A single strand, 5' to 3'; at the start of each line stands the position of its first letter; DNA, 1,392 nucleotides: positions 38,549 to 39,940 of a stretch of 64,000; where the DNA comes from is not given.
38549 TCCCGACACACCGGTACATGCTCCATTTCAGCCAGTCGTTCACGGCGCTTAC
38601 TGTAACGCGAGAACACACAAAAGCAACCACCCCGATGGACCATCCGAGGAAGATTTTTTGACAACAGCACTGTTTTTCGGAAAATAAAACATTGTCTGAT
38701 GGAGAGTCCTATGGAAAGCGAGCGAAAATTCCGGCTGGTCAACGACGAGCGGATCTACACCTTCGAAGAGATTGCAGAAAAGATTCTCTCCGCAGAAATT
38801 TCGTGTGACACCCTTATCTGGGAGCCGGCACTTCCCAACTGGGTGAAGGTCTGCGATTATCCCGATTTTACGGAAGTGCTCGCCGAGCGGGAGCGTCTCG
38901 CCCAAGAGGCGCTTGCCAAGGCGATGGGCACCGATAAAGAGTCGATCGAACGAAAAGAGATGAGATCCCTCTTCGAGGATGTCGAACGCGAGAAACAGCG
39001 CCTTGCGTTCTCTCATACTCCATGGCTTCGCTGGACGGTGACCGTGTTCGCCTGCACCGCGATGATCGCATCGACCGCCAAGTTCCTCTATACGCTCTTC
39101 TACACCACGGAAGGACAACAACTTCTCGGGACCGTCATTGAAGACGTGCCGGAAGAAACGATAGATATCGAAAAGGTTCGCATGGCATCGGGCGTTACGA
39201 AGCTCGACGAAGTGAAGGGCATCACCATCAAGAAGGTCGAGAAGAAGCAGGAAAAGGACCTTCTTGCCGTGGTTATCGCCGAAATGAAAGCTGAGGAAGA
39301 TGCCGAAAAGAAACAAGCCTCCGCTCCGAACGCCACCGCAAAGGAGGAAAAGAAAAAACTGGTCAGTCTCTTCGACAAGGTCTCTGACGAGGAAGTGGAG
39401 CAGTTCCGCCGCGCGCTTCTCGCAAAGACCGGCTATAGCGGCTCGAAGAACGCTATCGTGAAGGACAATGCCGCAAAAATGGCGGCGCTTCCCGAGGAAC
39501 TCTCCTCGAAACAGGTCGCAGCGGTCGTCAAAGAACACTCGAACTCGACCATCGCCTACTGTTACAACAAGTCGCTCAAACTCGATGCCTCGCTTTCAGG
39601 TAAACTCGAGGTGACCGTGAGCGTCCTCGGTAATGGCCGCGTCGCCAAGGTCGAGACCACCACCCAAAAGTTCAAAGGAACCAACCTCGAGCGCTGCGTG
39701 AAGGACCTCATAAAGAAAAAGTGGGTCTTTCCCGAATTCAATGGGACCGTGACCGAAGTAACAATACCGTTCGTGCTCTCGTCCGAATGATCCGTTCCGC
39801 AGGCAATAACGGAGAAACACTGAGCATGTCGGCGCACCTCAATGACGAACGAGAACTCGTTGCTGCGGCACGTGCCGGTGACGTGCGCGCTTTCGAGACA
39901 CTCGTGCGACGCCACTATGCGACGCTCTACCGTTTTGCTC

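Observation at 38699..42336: Five-gene translationally coupled operon: GltJ-like GYF/AgmX membrane protein, ECF sigma, anti-sigma, tiny secreted polyampholyte and outer-membrane barrel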

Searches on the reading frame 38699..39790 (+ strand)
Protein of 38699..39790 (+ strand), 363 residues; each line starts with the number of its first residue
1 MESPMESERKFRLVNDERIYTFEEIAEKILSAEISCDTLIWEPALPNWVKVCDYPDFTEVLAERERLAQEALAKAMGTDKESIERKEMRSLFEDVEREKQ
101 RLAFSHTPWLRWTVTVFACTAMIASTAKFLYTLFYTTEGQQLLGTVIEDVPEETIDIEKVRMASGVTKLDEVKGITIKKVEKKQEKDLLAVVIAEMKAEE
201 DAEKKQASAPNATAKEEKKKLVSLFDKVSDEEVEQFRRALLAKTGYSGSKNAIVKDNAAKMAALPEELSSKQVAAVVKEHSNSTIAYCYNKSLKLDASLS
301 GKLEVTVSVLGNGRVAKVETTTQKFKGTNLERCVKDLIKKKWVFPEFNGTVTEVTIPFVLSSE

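Call 3: search_protein_families(library=pfam, proteins=[window:38699-39790:+], max_evalue=0.1)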
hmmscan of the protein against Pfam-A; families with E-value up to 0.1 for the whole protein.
window:38699-39790:+ (363 aa): 3 families
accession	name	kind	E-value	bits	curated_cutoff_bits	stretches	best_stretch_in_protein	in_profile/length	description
PF14237.11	GYF_2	-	0.00017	21.8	25.8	1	20-57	13-50/50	GYF domain 2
PF21822.3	Phage_TAC_15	-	0.075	14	22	0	188-252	25-86/127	Phage tail assembly chaperone protein, TAC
PF24057.1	DUF7358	-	0.085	13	27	0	67-135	60-121/229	Domain of unknown function (DUF7358)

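Call 4: search_protein_families(library=ncbifam, proteins=[window:38699-39790:+], max_evalue=0.1)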
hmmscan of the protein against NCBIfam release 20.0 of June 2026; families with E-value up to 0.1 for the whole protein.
window:38699-39790:+ (363 aa): 3 families
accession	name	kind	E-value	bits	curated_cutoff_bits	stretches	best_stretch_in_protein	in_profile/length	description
NF033768.1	myxo_SS_tail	domain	2.4e-20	72.5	40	1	269-360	2-91/92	AgmX/PglI C-terminal domain-containing protein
NF033761.1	gliding_GltJ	equivalog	6.2e-15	55.3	450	1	199-358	517-669/671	adventurous gliding motility protein GltJ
NF033760.1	gliding_GltG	equivalog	7.9e-11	41.2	650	1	272-362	558-647/650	adventurous gliding motility protein GltG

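Call 8: find_homologous_proteins(query=window:38699-39790:+)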
Query window:38699-39790:+ (363 aa): 21 proteins with E <= 0.001 among 6900 candidates.
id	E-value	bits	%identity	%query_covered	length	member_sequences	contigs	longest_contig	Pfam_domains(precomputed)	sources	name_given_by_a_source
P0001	1.5e-225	766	100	99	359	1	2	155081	-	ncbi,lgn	-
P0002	2.0e-192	657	85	99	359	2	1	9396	-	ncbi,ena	-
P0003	2.2e-187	640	83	99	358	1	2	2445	-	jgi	-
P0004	4.1e-170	584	73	99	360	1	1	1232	-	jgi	-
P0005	6.8e-165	566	73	99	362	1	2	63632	-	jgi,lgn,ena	-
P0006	1.8e-158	545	73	98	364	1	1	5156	PF14237.12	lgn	-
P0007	3.8e-156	538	72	98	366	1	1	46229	PF14237.12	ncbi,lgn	-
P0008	3.3e-154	531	71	98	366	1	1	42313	PF14237.12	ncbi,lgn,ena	-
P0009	1.1e-143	497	65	98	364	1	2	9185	PF14237.12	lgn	-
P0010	3.4e-142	492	63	98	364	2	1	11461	PF14237.12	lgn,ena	-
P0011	8.9e-141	487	63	98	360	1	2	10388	-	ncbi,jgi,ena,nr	ncbi:MAG TPA: AgmX/PglI C-terminal domain-containing protein [bacterium]|nr:AgmX/PglI C-terminal dom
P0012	5.0e-139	481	63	98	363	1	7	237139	-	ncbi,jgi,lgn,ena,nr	ncbi:MAG TPA: AgmX/PglI C-terminal domain-containing protein [bacterium]|nr:AgmX/PglI C-terminal dom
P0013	8.4e-85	303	44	98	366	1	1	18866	PF14237.12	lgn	-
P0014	9.5e-76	273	44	98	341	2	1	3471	PF14237.12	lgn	-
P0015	3.3e-74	268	41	98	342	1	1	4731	PF14237.12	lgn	-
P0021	1.9e-62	230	39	98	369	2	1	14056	PF14237.12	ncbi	ncbi:MAG: AgmX/PglI C-terminal domain-containing protein [bacterium]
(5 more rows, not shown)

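Call 9: find_encoding_contigs(protein=P0012, flank=10000, max_places=2)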
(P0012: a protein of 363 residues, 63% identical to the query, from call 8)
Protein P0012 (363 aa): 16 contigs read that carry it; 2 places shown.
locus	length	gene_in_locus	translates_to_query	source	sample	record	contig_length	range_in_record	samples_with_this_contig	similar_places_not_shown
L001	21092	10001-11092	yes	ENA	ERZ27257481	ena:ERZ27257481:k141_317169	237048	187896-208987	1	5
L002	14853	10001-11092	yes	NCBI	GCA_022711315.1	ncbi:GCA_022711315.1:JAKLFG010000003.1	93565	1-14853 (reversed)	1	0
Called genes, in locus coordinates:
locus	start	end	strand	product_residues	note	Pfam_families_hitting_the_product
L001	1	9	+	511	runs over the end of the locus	PF01039:Carboxyl_trans, PF03255:ACCA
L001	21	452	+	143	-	PF04277:OAD_gamma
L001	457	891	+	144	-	PF25984:BSH_YknX (faint), PF25919:BSH_CusB (faint), PF00364:Biotin_lipoyl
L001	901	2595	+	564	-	PF03977:OAD_beta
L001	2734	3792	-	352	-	PF00144:Beta-lactamase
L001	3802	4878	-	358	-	PF20903:SPL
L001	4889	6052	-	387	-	PF17761:DUF1016_N, PF06250:YhcG_C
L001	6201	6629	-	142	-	-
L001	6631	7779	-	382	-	PF00070:Pyr_redox (faint), PF00890:FAD_binding_2 (weak), PF01266:DAO, PF01494:FAD_binding_3 (faint), PF01946:Thi4 (weak), PF03486:HI0933_like (faint), PF07992:Pyr_redox_2 (faint), PF12831:FAD_oxidored (weak), +1 more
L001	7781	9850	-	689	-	PF13510:Fer2_4, PF01946:Thi4 (weak), PF00890:FAD_binding_2 (weak), PF01266:DAO (weak), PF03486:HI0933_like (weak), PF07992:Pyr_redox_2, PF12831:FAD_oxidored, PF13450:NAD_binding_8 (weak), +9 more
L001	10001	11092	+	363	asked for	-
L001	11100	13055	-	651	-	PF02463:SMC_N (weak), PF03193:RsgA_GTPase (faint), PF13476:AAA_23 (faint), PF00005:ABC_tran, PF00350:Dynamin_N (faint), PF13175:AAA_15 (faint), PF12848:ABC_tran_Xtn, PF00005:ABC_tran, +2 more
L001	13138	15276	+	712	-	PF13191:AAA_16 (weak), PF23569:NBD_SMAX1, PF00004:AAA, PF17871:AAA_lid_9, PF00004:AAA, PF07724:AAA_2, PF07728:AAA_5, PF10431:ClpB_D2-small, +10 more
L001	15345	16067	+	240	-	PF00160:Pro_isomerase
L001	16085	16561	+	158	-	PF00255:GSHPx, PF00578:AhpC-TSA (weak)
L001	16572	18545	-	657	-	PF12697:Abhydrolase_6 (faint), PF02129:Peptidase_S15, PF12146:Hydrolase_4 (faint), PF20434:BD-FAE, PF00326:Peptidase_S9, PF01738:DLH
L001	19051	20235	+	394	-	PF17785:PUA_3, PF10672:Methyltrans_SAM, PF01728:FtsJ (weak), PF03602:Cons_hypoth95, PF05175:MTS, PF13489:Methyltransf_23 (weak), PF13649:Methyltransf_25, PF13847:Methyltransf_31, +1 more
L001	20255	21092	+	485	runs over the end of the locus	PF00246:Peptidase_M14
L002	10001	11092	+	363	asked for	-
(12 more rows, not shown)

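Call 10: find_encoding_contigs(protein=P0013, flank=10000, max_places=2)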
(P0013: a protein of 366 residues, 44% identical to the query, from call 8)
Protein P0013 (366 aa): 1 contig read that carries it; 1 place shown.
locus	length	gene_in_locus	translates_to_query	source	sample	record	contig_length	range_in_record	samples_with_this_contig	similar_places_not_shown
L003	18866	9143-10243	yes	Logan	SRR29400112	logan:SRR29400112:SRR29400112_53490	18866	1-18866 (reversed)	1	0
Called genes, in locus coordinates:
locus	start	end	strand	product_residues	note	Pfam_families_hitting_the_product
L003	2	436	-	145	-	?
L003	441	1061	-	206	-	-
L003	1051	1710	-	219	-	-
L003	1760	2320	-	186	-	PF04542:Sigma70_r2, PF08281:Sigma70_r4_2, PF04545:Sigma70_r4 (weak)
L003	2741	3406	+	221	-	-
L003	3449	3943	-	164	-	PF11848:DUF3368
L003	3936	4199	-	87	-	PF03683:UPF0175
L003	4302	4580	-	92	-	-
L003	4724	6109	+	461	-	PF04055:Radical_SAM, PF06968:BATS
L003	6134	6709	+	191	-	PF01966:HD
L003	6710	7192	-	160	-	PF13690:CheX, PF04509:CheC (weak)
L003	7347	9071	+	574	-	PF07603:Lcl_C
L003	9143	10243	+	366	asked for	PF14237:GYF_2 (weak)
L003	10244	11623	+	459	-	PF18073:Zn_ribbon_LapB, PF13173:AAA_14 (faint), PF13481:AAA_25, PF03796:DnaB_C (faint), PF06745:ATPase, PF00004:AAA (weak), PF05362:Lon_C (weak), PF13541:ChlI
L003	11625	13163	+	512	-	PF28550:DUF8436 (weak), PF00890:FAD_binding_2 (faint), PF01494:FAD_binding_3 (weak), PF03486:HI0933_like (faint), PF07992:Pyr_redox_2 (faint), PF13738:Pyr_redox_3 (faint), PF01266:DAO (weak), PF21688:FAD-depend_C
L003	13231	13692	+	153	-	PF13534:Fer4_17 (faint), PF00037:Fer4 (faint), PF12797:Fer4_2 (faint), PF13247:Fer4_11 (weak), PF12838:Fer4_7 (weak), PF13187:Fer4_9 (weak), PF13237:Fer4_10 (weak), PF13187:Fer4_9 (weak), +4 more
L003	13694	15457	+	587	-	PF02730:AFOR_N, PF01314:AFOR_C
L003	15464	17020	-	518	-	PF00158:Sigma54_activat, PF14532:Sigma54_activ_2, PF07728:AAA_5 (weak), PF25601:AAA_lid_14, PF02954:HTH_8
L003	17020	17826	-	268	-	PF08668:HDOD, PF01966:HD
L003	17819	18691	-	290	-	-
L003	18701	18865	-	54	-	?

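Call 11: find_encoding_contigs(protein=P0021, flank=10000, max_places=2)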
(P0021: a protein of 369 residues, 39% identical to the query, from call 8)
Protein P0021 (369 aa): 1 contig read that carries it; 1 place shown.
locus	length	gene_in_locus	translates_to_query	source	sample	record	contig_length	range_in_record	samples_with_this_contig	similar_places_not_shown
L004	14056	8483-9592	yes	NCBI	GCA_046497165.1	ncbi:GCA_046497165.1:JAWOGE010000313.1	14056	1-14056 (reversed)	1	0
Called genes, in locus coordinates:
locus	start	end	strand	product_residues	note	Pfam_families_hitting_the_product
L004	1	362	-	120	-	?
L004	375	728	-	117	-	PF01022:HTH_5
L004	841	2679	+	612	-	PF00324:AA_permease, PF13520:AA_permease_2, PF13906:AA_permease_C (weak), PF00359:PTS_EIIA_2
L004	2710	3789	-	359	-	PF13091:PLDc_2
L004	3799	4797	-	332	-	PF18152:DAHP_snth_FXD, PF00793:DAHP_synth_1, PF03102:NeuB (weak)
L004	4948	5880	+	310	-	-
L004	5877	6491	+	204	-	PF00551:Formyl_trans_N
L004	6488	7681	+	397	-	-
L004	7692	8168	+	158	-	PF00436:SSB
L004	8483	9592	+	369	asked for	PF14237:GYF_2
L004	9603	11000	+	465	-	PF18073:Zn_ribbon_LapB, PF03796:DnaB_C (weak), PF06745:ATPase, PF13481:AAA_25, PF13541:ChlI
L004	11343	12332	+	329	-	PF04055:Radical_SAM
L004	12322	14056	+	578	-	PF01564:Spermine_synth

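Call 12: find_encoding_contigs(protein=P0001, flank=10000, max_places=2)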
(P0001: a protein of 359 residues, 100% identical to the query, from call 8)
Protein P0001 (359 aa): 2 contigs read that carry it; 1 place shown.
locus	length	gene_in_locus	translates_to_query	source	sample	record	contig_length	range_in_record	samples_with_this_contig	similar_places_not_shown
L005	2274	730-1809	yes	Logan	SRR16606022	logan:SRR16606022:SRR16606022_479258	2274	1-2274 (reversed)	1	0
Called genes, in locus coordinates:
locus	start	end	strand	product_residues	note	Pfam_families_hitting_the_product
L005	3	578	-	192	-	?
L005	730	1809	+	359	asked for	-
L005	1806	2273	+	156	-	?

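Call 13: find_encoding_contigs(protein=P0005, flank=10000, max_places=2)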
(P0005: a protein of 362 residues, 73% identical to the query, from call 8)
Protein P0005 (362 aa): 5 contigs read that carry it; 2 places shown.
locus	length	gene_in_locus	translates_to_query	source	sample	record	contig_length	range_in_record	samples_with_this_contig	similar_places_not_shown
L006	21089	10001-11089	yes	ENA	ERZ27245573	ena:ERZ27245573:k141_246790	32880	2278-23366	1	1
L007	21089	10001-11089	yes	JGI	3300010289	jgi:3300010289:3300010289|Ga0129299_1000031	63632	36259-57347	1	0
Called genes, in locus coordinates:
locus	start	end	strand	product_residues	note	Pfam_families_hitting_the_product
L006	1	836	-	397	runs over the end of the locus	-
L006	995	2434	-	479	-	PF00498:FHA, PF00158:Sigma54_activat, PF14532:Sigma54_activ_2, PF25601:AAA_lid_14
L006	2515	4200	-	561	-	PF07837:FTCD_N, PF02971:FTCD, PF04961:FTCD_C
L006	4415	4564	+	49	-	-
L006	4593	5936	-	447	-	PF00089:Trypsin, PF13365:Trypsin_2, PF00595:PDZ, PF13180:PDZ_2, PF17820:PDZ_6, PF00595:PDZ, PF13180:PDZ_2, PF17820:PDZ_6, +1 more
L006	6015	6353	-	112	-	PF11969:DcpS_C, PF01230:HIT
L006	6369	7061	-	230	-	-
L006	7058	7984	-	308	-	-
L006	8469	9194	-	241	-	PF03783:CsgG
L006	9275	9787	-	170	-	PF00578:AhpC-TSA, PF08534:Redoxin, PF13905:Thioredoxin_8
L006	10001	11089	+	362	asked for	-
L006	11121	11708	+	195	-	PF04542:Sigma70_r2, PF08281:Sigma70_r4_2, PF04545:Sigma70_r4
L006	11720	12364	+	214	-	-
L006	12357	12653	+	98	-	-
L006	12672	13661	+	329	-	-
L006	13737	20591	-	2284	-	PF13205:Big_5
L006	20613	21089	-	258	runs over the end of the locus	PF13505:OMP_b-brl (weak)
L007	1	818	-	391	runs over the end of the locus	-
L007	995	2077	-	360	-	PF00498:FHA, PF00158:Sigma54_activat, PF14532:Sigma54_activ_2, PF25601:AAA_lid_14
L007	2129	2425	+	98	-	-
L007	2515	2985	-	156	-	PF04961:FTCD_C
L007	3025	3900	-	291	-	PF07837:FTCD_N, PF02971:FTCD, PF04961:FTCD_C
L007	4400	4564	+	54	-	-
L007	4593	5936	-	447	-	PF00089:Trypsin, PF13365:Trypsin_2, PF00595:PDZ, PF13180:PDZ_2, PF17820:PDZ_6, PF00595:PDZ, PF13180:PDZ_2, PF17820:PDZ_6, +1 more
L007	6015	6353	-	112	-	PF11969:DcpS_C, PF01230:HIT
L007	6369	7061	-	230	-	-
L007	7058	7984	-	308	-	-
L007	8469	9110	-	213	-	PF03783:CsgG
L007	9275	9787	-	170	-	PF00578:AhpC-TSA, PF08534:Redoxin, PF13905:Thioredoxin_8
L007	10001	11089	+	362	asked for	-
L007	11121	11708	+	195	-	PF04542:Sigma70_r2, PF08281:Sigma70_r4_2, PF04545:Sigma70_r4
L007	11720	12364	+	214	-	-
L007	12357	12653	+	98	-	-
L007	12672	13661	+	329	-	-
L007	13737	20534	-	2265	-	PF13205:Big_5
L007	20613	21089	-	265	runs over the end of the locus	PF13505:OMP_b-brl (weak)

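Call 14: find_encoding_contigs(protein=P0007, flank=10000, max_places=2)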
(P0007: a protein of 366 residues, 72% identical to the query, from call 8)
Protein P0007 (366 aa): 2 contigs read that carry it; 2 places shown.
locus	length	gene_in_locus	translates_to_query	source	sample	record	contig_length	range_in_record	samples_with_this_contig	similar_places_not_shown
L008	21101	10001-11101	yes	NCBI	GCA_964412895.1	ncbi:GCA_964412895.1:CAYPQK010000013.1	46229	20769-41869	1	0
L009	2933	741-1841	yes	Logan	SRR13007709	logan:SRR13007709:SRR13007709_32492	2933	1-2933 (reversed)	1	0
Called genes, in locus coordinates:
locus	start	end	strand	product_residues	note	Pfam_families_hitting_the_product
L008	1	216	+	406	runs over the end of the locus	-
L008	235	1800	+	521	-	PF00474:SSF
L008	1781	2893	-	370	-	PF13660:DUF4147, PF05161:MOFRL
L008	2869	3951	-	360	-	PF20903:SPL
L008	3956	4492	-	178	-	PF13707:RloB (weak)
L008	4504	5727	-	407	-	PF02463:SMC_N, PF13304:AAA_21, PF13175:AAA_15 (weak)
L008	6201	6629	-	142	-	-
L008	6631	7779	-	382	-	PF00070:Pyr_redox (faint), PF00890:FAD_binding_2 (weak), PF01266:DAO, PF01494:FAD_binding_3 (faint), PF01946:Thi4 (weak), PF03486:HI0933_like (faint), PF07992:Pyr_redox_2 (faint), PF12831:FAD_oxidored (weak), +1 more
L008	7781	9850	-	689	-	PF13510:Fer2_4, PF01946:Thi4 (weak), PF00890:FAD_binding_2 (weak), PF01266:DAO (weak), PF03486:HI0933_like (weak), PF07992:Pyr_redox_2, PF12831:FAD_oxidored, PF13450:NAD_binding_8 (weak), +10 more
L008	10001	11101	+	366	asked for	PF14237:GYF_2 (faint)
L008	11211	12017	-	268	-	PF13490:zf-HC2 (weak)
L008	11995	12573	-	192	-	PF04542:Sigma70_r2, PF08281:Sigma70_r4_2, PF04545:Sigma70_r4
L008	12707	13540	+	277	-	PF00763:THF_DHG_CYH, PF02882:THF_DHG_CYH_C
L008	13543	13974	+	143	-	PF22817:ApeP-like (weak), PF07977:FabA, PF22818:ApeI-like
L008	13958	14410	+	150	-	-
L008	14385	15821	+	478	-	PF16360:GTP-bdg_M (weak), PF00350:Dynamin_N (faint), PF01926:MMR_HSR1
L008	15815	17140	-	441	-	PF03721:UDPG_MGDP_dh_N, PF00984:UDPG_MGDP_dh, PF03720:UDPG_MGDP_dh_C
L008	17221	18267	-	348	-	PF00535:Glycos_transf_2, PF13641:Glyco_tranf_2_3 (faint)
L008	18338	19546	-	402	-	-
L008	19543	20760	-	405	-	-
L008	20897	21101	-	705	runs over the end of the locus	PF02706:Wzz (weak)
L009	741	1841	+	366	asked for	PF14237:GYF_2 (faint)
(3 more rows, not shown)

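Call 15: find_encoding_contigs(protein=P0002, flank=10000, max_places=2)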
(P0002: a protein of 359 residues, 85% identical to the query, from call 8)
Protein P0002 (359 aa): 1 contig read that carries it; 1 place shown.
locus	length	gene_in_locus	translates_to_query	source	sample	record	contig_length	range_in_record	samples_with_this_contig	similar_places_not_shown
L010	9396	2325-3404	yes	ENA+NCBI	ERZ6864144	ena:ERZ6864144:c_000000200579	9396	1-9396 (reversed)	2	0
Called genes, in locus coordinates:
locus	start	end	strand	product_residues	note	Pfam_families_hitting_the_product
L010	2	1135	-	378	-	?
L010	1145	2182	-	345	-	PF04055:Radical_SAM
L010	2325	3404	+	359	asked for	-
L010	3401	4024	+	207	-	PF04542:Sigma70_r2, PF04545:Sigma70_r4 (faint), PF08281:Sigma70_r4_2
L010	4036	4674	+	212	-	-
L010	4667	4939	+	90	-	-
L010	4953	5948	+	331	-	-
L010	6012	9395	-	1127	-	?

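Call 30: search_protein_families(library=pfam, alignment_id=A2, max_evalue=0.01)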
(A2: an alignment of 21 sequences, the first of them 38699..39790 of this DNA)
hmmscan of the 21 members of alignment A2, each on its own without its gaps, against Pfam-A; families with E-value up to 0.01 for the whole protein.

A. member 1, window:38699-39790:+ (363 aa): 1 family
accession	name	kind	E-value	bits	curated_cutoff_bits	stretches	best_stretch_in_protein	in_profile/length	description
PF14237.11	GYF_2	-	0.00017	21.8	25.8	1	20-57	13-50/50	GYF domain 2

B. families by the number of members that match (of 21 scanned): 5 families
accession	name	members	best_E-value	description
PF14237.11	GYF_2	21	1.1e-07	GYF domain 2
PF00331.26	Glyco_hydro_10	1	0.0053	Glycosyl hydrolase family 10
PF11770.13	GAPT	1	0.006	GRB2-binding adapter (GAPT)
PF09532.15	FDF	1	0.007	FDF domain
PF00083.30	Sugar_tr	1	0.009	Sugar (and other) transporter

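Call 31: search_solved_structures(query=A2, max_evalue=1, show_alignments=2)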
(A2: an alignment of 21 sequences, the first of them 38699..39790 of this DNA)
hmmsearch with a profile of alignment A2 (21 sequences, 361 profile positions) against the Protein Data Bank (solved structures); distinct sequences matched with E-value up to 1: 1.
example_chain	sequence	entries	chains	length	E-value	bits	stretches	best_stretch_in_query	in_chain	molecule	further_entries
7z3c_A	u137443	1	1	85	0.016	17.7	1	7-57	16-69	Adventurous gliding motility protein X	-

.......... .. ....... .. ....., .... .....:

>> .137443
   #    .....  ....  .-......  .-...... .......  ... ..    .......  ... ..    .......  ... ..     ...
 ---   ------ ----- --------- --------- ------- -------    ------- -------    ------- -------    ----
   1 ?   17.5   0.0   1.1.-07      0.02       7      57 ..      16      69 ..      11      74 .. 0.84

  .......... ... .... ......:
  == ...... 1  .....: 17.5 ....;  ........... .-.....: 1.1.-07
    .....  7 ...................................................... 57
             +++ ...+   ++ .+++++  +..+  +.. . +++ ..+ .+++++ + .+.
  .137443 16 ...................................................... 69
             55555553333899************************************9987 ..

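Call 32: find_related_loci(query=A2, collection=genome_contigs, flank=6000)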
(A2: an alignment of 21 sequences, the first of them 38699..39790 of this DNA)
Query A2 (363 aa) in genome_contigs; peptide patterns used: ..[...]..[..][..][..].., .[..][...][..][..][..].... (x = any residue, [..] = any of these).
55 stretches matched a pattern; 19 encode a relative of the query (tblastn E <= 1e-3); 19 distinct loci.
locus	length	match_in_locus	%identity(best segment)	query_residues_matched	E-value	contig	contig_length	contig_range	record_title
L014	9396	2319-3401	84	3-363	0e+0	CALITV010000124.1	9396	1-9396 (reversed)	MAG: uncultured bacterium isolate R1_Bin_METABAT__209_1 genome assembly, contig: c_000000200579, whole genome shotgun se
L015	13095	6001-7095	72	8-363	8e-158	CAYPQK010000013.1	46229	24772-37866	MAG TPA_asm: uncultured Spirochaetales bacterium isolate binchicken_co220_184 genome assembly, contig: NODE_403_length_4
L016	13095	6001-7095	71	8-363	1e-157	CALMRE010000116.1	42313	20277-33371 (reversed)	MAG TPA_asm: uncultured bacterium isolate SRR8868559_bin.180_CONCOCT_v1.1_MAG genome assembly, contig: ERZ1645192.241, w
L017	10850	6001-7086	63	8-363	1e-143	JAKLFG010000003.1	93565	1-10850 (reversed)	MAG: bacterium isolate RA.bin151 RA.bin151_3, whole genome shotgun sequence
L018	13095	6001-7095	70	8-363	2e-161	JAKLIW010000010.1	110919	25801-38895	MAG: bacterium isolate RA.bin96 RA.bin96_10, whole genome shotgun sequence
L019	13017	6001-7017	44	9-362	2e-87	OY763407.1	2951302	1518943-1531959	MAG: bacterium isolate 9fabd71c-f4bc-49f2-be01-8067ea32d293 genome assembly, chromosome: 1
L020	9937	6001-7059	41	1-363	2e-81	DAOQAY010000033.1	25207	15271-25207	MAG TPA_asm: bacterium isolate AMR_MDS_1250 NODE_1963_length_25207_cov_5.543297, whole genome shotgun sequence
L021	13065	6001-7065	40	1-363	9e-78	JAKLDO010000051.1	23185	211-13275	MAG: bacterium isolate RA.bin111 RA.bin111_51, whole genome shotgun sequence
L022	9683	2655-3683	39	7-361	1e-73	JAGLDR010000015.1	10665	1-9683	MAG: bacterium isolate SW_4_4 ROV167.bin.4.fa_15, whole genome shotgun sequence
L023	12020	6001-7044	37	8-363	2e-73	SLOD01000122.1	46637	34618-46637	MAG: Candidatus Sumerlaeota bacterium isolate CSSed165cm_432 CSSed16-5cm-761, whole genome shotgun sequence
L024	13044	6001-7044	40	7-363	3e-73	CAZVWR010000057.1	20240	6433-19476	MAG TPA_asm: uncultured Spirochaetales bacterium isolate SRP220891_co1_470 genome assembly, contig: NODE_5070_length_202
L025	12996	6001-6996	37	8-362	5e-72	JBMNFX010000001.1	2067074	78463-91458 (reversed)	MAG: bacterium isolate SBF912LR0HQ0191 contig_11953, whole genome shotgun sequence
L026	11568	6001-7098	39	9-362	4e-69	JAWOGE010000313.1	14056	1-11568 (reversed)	MAG: bacterium isolate BLK6-3.bin.215 k191_2814154, whole genome shotgun sequence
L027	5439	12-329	92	258-363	6e-58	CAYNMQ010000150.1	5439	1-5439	MAG TPA_asm: uncultured Spirochaetales bacterium isolate SRP167436_co1_156 genome assembly, contig: NODE_25146_length_54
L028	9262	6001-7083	63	4-363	3e-144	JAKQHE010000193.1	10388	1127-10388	MAG: bacterium isolate USDE_metabat.136 k141_1090214, whole genome shotgun sequence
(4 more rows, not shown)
